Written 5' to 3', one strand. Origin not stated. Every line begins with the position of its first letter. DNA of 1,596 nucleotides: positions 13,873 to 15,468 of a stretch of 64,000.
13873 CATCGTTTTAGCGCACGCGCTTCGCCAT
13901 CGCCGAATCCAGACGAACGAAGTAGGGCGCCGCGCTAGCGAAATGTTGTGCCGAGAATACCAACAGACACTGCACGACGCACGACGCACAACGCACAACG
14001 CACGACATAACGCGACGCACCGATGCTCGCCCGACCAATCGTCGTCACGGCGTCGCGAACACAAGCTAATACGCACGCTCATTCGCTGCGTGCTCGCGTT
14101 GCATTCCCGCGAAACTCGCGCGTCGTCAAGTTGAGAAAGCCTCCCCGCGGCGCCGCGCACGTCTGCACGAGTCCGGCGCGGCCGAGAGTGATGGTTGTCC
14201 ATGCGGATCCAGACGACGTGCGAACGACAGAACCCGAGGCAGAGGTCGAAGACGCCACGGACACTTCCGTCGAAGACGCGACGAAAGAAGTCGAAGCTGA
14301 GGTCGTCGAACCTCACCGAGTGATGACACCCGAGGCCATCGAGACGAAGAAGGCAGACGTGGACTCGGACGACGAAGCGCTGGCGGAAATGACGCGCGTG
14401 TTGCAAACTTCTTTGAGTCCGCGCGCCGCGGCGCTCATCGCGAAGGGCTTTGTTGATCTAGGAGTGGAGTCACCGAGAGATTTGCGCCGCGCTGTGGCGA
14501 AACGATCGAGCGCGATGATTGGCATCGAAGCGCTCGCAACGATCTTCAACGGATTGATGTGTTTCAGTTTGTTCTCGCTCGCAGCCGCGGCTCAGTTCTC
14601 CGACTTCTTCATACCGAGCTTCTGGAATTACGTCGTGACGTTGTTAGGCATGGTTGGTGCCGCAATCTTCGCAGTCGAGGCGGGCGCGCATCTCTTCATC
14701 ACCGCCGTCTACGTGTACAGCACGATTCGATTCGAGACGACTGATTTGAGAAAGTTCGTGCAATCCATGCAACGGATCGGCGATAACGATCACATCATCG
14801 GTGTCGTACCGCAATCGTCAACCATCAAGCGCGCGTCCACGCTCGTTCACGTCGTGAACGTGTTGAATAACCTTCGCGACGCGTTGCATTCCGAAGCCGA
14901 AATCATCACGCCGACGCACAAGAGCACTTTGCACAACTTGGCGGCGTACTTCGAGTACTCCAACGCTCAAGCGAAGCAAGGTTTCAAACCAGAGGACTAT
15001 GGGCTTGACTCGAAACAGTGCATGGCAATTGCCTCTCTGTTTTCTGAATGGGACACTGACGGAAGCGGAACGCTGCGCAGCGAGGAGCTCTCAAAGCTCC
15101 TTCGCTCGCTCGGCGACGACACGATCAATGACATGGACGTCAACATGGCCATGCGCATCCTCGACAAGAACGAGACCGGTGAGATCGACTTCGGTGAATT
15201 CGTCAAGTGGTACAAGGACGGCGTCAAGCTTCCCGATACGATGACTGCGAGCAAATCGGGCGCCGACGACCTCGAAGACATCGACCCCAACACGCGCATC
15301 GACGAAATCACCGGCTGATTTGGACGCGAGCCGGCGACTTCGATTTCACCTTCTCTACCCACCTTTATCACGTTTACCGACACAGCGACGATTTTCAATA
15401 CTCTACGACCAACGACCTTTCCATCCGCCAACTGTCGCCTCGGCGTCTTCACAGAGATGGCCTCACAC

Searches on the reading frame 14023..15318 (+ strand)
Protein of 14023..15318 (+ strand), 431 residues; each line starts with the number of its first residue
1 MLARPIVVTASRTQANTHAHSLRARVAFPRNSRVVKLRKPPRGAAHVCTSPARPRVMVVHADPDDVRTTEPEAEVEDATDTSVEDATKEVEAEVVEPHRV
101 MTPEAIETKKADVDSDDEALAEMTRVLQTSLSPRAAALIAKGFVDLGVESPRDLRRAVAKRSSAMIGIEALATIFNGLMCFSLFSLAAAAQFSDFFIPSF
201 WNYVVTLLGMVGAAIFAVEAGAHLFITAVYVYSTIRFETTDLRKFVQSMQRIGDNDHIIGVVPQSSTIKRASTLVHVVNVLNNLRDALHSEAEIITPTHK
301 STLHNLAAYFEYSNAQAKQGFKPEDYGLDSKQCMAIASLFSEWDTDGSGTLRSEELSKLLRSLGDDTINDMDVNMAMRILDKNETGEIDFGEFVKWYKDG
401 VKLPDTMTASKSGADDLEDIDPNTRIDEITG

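Call 7: search_protein_families(library=pfam, proteins=[window:14023-15318:+], max_evalue=0.001)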
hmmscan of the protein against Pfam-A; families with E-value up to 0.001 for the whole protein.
window:14023-15318:+ (431 aa): 4 families
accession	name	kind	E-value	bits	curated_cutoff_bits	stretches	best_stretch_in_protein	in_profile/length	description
PF13499.12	EF-hand_7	-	1.7e-10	41.5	30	1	335-398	3-67/67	EF-hand domain pair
PF13405.12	EF-hand_6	-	4.5e-10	38.8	25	1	337-364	3-30/30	EF-hand domain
PF00036.39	EF-hand_1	-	8.9e-10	37.9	25.4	1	373-398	2-27/29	EF hand domain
PF13833.12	EF-hand_8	-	0.00014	22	28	0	354-395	8-49/54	EF-hand domain pair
